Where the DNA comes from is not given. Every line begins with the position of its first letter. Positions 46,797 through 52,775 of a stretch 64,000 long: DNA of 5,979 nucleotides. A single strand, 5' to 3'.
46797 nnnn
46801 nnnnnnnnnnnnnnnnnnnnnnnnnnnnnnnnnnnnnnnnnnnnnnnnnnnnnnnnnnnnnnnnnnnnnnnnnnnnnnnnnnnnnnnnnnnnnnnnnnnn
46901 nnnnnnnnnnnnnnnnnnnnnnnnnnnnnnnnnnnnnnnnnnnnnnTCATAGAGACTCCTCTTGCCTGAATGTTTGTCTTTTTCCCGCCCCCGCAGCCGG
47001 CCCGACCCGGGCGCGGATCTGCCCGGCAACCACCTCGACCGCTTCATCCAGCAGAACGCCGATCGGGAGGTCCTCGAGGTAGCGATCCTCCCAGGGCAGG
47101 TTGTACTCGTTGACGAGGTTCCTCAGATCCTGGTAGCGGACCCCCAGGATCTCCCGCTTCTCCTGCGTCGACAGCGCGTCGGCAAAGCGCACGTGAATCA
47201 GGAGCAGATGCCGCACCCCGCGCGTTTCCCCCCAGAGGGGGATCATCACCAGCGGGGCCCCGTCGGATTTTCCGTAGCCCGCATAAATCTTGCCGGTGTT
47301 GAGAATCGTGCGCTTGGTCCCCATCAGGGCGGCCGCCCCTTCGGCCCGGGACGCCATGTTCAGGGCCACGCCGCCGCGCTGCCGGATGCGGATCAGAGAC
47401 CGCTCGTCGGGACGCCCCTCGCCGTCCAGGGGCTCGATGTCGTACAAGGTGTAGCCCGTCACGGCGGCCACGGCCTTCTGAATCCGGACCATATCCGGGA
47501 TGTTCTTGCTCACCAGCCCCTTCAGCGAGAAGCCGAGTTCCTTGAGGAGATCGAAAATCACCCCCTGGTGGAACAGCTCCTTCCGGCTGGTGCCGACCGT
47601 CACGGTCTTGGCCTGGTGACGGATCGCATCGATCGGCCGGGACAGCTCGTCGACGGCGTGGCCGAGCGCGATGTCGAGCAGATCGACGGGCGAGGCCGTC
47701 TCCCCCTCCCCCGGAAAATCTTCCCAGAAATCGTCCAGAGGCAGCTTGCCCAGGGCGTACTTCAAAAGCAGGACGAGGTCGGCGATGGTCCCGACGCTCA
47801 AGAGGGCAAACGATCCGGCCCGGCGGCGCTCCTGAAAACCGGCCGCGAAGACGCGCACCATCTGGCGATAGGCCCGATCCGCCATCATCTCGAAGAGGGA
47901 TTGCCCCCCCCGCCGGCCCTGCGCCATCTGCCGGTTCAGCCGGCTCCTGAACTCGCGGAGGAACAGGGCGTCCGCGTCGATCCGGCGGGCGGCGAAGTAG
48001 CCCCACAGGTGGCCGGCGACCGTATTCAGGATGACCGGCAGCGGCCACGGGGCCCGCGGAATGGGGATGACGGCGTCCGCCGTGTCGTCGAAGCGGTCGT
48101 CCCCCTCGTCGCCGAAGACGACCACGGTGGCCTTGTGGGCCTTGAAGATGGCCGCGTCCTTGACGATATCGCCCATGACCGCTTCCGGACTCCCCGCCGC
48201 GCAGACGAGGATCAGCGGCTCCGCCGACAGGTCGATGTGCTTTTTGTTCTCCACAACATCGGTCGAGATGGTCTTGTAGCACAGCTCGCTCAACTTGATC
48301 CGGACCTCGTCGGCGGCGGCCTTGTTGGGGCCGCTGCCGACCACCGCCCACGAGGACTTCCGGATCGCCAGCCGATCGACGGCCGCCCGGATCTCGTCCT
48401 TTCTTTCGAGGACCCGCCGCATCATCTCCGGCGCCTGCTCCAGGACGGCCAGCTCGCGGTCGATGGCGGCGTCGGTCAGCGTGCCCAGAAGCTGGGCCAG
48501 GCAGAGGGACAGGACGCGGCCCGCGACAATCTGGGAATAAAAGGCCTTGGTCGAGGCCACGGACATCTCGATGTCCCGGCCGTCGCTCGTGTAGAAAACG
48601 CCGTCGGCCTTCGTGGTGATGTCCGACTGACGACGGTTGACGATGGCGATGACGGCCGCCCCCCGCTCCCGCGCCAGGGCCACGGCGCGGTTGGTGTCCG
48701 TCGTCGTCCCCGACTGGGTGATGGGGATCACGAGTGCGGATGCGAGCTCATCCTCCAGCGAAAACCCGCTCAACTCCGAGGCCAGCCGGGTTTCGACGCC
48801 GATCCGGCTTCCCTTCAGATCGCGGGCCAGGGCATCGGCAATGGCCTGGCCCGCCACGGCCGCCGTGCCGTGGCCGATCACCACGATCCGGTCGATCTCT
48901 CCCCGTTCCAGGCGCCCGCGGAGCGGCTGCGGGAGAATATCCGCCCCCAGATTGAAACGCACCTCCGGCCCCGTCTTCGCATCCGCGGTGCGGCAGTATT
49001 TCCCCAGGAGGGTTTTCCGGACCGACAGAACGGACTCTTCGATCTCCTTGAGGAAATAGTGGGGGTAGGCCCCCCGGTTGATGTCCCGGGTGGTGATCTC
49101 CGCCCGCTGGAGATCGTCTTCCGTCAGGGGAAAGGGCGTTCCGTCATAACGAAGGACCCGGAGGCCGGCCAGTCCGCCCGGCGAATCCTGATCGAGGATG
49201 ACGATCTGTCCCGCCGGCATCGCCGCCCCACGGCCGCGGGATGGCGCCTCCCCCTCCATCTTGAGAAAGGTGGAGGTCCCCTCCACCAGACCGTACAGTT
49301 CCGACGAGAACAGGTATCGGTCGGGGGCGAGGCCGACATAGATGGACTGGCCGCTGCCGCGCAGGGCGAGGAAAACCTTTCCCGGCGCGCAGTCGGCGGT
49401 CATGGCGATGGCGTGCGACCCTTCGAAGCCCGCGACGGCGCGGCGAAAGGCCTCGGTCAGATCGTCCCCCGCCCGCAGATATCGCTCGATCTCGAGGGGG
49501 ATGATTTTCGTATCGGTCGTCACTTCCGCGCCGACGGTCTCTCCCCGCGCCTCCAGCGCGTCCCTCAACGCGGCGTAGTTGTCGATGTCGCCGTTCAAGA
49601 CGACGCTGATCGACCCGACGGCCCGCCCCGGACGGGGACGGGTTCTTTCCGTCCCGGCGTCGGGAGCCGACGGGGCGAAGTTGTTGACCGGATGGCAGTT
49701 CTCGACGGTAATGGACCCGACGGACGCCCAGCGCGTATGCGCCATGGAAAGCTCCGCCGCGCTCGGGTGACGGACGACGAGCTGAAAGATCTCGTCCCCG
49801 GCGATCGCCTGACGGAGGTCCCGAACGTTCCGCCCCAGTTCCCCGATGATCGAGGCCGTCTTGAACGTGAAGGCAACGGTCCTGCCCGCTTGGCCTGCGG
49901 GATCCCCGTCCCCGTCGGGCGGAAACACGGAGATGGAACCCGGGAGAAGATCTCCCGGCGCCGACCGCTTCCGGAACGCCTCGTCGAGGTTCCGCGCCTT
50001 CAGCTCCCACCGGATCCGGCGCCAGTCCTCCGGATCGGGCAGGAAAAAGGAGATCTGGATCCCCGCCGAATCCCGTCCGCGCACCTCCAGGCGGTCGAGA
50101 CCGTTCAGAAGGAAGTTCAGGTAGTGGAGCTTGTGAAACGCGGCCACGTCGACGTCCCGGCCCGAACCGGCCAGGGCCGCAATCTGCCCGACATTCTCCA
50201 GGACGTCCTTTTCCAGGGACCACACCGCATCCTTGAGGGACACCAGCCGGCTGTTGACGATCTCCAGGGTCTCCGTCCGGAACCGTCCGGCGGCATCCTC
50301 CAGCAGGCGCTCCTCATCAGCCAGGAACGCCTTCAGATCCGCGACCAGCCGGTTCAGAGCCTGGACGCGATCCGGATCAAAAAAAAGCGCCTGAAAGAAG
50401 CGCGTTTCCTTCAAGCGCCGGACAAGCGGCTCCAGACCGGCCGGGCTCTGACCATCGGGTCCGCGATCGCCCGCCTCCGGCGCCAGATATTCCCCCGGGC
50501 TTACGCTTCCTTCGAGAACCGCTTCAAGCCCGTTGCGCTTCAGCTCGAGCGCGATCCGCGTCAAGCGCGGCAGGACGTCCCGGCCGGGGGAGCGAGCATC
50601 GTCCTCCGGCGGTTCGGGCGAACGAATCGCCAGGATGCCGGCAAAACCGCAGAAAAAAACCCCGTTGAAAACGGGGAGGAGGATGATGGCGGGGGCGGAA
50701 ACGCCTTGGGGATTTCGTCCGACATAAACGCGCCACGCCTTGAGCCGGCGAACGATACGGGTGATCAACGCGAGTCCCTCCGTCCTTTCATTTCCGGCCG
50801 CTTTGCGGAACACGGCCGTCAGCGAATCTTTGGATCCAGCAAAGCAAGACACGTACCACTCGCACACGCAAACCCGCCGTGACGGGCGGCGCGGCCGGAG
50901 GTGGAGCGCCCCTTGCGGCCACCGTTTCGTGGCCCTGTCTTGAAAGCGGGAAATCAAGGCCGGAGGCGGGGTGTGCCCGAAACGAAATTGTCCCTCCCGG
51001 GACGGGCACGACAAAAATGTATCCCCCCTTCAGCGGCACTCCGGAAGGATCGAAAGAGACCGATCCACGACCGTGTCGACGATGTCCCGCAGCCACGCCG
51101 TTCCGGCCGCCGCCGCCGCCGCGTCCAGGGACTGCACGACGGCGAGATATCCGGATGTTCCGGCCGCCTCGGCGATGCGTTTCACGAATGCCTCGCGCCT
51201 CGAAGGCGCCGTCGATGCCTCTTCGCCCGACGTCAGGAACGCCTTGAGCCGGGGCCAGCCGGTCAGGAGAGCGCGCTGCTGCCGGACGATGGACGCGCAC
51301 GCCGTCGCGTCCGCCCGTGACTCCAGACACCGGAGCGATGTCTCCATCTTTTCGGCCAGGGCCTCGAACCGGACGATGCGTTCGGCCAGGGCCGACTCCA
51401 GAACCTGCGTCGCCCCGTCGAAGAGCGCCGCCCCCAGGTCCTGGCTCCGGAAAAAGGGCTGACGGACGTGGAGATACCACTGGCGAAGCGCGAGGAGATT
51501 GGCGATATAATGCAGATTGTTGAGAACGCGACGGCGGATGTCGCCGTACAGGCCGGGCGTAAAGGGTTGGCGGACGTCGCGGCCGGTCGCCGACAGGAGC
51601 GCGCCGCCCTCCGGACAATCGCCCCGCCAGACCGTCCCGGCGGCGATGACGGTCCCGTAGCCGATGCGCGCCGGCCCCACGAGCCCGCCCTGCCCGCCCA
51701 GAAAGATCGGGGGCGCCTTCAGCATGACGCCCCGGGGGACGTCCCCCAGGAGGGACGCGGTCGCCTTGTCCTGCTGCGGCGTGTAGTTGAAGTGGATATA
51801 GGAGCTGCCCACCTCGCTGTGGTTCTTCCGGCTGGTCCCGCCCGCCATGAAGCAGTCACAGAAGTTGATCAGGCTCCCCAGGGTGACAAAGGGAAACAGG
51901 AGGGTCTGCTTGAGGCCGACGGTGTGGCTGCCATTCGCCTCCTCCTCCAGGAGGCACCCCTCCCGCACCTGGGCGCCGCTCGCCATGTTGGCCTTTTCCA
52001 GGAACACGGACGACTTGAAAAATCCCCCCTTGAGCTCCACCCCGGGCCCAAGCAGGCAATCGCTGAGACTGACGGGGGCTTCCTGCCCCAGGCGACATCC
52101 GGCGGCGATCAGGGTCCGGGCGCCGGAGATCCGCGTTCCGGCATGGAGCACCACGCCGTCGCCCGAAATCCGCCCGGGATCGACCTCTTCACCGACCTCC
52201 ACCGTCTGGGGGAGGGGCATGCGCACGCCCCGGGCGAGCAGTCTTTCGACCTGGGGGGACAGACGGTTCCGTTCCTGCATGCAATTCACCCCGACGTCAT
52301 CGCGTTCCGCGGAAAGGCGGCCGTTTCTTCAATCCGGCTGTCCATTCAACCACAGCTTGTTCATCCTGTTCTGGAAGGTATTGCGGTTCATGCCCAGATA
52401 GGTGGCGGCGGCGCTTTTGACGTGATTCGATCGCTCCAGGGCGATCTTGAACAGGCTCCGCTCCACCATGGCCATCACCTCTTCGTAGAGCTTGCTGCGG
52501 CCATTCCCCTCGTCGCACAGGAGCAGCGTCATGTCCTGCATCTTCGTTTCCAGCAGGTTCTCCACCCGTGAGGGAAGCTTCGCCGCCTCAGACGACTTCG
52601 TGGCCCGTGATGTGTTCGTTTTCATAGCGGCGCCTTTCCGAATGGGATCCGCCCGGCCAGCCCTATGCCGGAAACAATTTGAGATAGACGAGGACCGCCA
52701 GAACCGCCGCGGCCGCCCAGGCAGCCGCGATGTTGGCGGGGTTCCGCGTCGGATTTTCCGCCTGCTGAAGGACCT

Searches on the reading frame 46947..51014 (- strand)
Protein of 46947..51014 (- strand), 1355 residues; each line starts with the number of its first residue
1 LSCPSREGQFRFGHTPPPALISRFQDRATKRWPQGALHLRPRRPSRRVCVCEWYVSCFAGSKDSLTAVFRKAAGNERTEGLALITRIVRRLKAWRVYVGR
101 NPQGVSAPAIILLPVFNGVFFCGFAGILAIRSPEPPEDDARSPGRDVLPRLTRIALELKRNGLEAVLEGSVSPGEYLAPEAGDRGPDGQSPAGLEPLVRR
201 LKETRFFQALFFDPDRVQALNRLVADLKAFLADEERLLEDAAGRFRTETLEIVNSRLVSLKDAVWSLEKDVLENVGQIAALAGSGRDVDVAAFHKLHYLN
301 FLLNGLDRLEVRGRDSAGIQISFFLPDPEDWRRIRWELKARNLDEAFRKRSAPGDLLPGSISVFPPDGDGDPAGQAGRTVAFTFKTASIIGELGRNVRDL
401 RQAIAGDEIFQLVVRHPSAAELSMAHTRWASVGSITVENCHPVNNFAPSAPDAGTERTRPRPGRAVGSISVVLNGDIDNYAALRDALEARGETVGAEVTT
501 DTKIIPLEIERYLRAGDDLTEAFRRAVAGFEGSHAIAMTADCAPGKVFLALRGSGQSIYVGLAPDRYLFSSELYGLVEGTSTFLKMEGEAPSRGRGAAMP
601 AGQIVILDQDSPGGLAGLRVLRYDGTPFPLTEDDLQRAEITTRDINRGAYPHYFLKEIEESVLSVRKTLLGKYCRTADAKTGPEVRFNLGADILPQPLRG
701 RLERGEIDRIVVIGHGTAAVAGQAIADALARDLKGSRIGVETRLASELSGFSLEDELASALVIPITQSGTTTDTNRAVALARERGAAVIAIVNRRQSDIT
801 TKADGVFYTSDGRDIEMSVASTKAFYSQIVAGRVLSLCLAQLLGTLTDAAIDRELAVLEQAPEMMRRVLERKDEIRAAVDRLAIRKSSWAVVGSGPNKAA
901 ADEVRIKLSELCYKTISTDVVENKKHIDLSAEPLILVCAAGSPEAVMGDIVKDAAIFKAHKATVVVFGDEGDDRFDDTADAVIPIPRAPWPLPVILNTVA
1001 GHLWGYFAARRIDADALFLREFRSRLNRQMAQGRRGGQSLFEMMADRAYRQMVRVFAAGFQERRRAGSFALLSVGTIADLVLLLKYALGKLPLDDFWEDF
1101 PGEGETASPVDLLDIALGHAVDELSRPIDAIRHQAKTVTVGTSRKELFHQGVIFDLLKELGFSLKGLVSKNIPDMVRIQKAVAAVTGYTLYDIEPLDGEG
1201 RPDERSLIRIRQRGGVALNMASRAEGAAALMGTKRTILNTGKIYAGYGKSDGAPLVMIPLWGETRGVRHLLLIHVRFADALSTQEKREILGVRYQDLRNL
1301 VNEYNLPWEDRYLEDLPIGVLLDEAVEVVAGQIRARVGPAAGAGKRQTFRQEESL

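Call 25: search_protein_families(library=ncbifam, proteins=[window:46947-51014:-], max_evalue=0.00001)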
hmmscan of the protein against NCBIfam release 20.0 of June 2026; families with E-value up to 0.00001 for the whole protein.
window:46947-51014:- (1355 aa): 5 families
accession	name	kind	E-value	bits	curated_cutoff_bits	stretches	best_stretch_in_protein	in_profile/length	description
NF001484.0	PRK00331.1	subfamily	8.6e-76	255.6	381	1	413-1015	58-587/601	isomerizing glutamine--fructose-6-phosphate transaminase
TIGR01135.1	glmS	equivalog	3e-67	227.5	418.05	1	414-1011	58-589/607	glutamine--fructose-6-phosphate transaminase (isomerizing)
NF046059.1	NagB_SO3506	equivalog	1.8e-13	50.5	430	1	747-912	75-226/330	glucosamine-6-phosphate deaminase NagB-II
NF008458.0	PRK11337.1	equivalog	2e-07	30.3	378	1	760-808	190-238/293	MurR/RpiR family transcriptional regulator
NF040776.2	AlsR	equivalog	6e-06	25.4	400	0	761-809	179-227/279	transcriptional repressor AlsR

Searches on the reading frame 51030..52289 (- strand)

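Call 25: search_protein_families(library=ncbifam, proteins=[window:51030-52289:-], max_evalue=0.00001)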
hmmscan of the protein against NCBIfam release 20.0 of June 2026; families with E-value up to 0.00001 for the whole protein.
window:51030-52289:- (419 aa): 6 families
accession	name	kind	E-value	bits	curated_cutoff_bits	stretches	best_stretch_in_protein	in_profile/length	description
TIGR01173.1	glmU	equivalog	1.2e-09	37.5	366.85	1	12-234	239-437/452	bifunctional UDP-N-acetylglucosamine diphosphorylase/glucosamine-1-phosphate N-acetyltransferase GlmU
NF010935.0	PRK14355.1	equivalog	1e-08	34.3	718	1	15-233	248-442/459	bifunctional UDP-N-acetylglucosamine diphosphorylase/glucosamine-1-phosphate N-acetyltransferase GlmU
NF010937.0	PRK14357.1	equivalog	1.3e-08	34.1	658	1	10-229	230-424/448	bifunctional UDP-N-acetylglucosamine diphosphorylase/glucosamine-1-phosphate N-acetyltransferase GlmU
NF010936.0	PRK14356.1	equivalog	1.5e-06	27.4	666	1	13-229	247-439/456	bifunctional UDP-N-acetylglucosamine diphosphorylase/glucosamine-1-phosphate N-acetyltransferase GlmU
NF010932.0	PRK14352.1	equivalog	2.1e-06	26.7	611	1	14-233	252-446/488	bifunctional UDP-N-acetylglucosamine diphosphorylase/glucosamine-1-phosphate N-acetyltransferase GlmU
NF006986.0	PRK09451.1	equivalog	8.6e-06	24.8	725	0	6-232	236-438/456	bifunctional UDP-N-acetylglucosamine diphosphorylase/glucosamine-1-phosphate N-acetyltransferase GlmU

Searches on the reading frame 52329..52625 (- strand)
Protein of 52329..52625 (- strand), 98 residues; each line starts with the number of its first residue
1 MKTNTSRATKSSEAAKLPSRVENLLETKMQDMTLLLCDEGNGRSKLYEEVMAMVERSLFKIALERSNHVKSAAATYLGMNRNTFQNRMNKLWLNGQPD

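Call 25: search_protein_families(library=ncbifam, proteins=[window:52329-52625:-], max_evalue=0.00001)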
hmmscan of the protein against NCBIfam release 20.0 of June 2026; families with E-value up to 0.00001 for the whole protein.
window:52329-52625:- (98 aa): 3 families
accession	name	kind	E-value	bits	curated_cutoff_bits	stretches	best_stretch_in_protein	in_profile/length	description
NF002517.0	PRK01905.1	equivalog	2.2e-10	41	122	1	39-89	22-72/77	Fis family transcriptional regulator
TIGR01818.1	ntrC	equivalog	2.6e-07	29.8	558.6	1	17-90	399-462/463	nitrogen regulation protein NR(I)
NF001659.0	PRK00430.1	equivalog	9.4e-06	26.3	99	1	39-91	43-95/98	DNA-binding transcriptional regulator Fis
